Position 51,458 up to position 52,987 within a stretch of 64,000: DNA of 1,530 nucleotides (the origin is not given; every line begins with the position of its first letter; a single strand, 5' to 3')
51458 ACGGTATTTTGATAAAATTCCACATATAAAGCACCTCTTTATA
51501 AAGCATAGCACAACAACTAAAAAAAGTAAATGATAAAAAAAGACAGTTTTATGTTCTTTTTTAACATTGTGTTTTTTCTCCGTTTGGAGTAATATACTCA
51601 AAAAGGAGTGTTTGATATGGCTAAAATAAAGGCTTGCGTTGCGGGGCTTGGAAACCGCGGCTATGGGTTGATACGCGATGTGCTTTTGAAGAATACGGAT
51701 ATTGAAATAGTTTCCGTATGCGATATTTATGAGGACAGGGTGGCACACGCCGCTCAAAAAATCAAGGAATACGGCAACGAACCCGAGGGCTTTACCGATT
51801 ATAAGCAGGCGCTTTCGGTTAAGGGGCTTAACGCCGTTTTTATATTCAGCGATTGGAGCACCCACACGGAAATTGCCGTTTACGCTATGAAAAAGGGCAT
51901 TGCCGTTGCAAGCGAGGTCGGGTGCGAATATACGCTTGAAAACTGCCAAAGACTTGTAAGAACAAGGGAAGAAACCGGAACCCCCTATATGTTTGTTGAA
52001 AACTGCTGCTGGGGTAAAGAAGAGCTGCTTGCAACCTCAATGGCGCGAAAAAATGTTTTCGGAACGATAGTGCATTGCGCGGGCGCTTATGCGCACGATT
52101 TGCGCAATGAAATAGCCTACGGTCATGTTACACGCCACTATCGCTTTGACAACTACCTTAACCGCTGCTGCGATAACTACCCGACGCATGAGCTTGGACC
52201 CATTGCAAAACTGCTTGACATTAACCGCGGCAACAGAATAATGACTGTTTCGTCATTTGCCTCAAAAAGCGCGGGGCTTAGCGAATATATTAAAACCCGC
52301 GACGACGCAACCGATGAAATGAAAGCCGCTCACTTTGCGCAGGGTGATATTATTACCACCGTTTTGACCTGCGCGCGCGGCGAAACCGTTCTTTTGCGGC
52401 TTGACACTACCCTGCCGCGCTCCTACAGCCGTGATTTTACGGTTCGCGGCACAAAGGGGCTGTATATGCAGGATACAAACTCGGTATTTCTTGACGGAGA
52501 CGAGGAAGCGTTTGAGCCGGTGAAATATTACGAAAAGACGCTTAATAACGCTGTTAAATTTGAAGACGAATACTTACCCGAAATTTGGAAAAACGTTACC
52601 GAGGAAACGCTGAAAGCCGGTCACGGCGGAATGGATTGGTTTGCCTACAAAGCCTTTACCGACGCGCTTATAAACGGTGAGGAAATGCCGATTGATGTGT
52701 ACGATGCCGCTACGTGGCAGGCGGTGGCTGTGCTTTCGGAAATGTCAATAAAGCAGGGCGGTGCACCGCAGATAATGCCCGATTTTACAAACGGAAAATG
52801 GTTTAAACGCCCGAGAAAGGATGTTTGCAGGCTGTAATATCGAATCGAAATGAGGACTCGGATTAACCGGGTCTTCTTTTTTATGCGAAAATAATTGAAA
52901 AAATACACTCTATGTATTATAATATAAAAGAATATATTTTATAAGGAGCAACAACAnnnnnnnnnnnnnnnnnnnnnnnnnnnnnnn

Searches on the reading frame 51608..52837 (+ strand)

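Call 67: search_protein_families(library=pfam, proteins=[window:51608-52837:+], max_evalue=0.00001)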
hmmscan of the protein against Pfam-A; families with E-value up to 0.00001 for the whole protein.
window:51608-52837:+ (409 aa): 2 families
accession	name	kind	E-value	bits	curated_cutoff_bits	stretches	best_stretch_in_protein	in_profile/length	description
PF21252.2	Glyco_hydro_109_C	-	3.3e-54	183.5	27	1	142-299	3-178/187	Glycosyl hydrolase 109, C-terminal domain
PF01408.29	GFO_IDH_MocA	-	5.1e-09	37.3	24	1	8-128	2-117/120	Oxidoreductase family, NAD-binding Rossmann fold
